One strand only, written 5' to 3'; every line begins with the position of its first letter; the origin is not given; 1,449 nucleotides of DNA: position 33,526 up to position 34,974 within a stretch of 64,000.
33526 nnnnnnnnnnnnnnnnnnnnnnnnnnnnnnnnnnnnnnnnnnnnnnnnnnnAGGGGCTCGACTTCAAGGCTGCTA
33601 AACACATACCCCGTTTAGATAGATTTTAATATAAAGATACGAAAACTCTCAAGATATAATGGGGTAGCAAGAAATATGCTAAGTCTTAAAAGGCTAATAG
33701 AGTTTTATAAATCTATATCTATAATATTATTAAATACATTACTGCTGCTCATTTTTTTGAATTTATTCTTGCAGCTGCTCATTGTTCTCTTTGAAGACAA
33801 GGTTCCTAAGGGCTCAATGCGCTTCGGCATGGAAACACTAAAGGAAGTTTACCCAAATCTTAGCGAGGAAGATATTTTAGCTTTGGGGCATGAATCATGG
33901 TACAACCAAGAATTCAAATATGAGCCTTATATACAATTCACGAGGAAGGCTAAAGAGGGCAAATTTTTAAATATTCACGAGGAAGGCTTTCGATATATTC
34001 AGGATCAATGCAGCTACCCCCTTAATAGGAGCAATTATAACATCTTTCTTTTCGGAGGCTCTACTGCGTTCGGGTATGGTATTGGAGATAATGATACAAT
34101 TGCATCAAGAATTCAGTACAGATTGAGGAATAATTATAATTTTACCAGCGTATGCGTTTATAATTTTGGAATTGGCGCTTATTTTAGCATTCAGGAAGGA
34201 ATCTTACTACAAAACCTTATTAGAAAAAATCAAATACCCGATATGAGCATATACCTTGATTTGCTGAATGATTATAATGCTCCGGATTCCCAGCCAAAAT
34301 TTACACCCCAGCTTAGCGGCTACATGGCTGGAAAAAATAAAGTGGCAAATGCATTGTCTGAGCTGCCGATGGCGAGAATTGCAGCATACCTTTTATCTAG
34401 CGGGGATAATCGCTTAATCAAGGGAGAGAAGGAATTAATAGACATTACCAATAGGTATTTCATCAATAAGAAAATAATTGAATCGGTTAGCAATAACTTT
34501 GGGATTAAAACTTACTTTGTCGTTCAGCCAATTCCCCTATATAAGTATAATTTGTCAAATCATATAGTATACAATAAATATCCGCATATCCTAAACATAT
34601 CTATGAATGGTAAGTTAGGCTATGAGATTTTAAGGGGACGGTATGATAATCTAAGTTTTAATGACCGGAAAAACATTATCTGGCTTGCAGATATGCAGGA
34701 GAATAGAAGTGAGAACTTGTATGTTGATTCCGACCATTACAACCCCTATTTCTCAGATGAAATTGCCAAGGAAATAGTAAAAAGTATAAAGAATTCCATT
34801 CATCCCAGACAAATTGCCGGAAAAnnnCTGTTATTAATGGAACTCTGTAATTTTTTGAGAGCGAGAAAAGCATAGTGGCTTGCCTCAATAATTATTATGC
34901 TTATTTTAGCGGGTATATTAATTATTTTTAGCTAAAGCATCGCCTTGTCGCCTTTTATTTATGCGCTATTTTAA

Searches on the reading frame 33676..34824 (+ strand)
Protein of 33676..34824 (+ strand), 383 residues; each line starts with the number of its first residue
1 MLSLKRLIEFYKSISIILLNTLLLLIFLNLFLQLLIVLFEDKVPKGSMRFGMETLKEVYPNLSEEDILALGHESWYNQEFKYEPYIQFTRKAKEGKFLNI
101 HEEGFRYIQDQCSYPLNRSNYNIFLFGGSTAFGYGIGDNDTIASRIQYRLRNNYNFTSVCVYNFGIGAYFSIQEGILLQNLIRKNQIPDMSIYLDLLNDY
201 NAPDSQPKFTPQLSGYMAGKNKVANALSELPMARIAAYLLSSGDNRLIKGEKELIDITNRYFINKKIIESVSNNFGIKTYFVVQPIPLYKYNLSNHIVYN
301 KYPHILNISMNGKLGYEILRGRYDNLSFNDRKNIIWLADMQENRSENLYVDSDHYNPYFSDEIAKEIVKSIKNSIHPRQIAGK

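Call 40: search_protein_families(library=pfam, proteins=[window:33676-34824:+], max_evalue=0.0001)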
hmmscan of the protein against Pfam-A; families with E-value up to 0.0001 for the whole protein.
window:33676-34824:+ (383 aa): 0 families

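Call 84: search_protein_families(library=pfam, proteins=[window:33676-34824:+], max_evalue=0.01)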
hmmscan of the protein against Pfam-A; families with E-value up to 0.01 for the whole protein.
window:33676-34824:+ (383 aa): 1 family
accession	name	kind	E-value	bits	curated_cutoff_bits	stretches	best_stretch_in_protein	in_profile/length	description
PF21513.2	SidD_C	-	0.00085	19.6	27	1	136-276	9-140/161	SidD, C-terminal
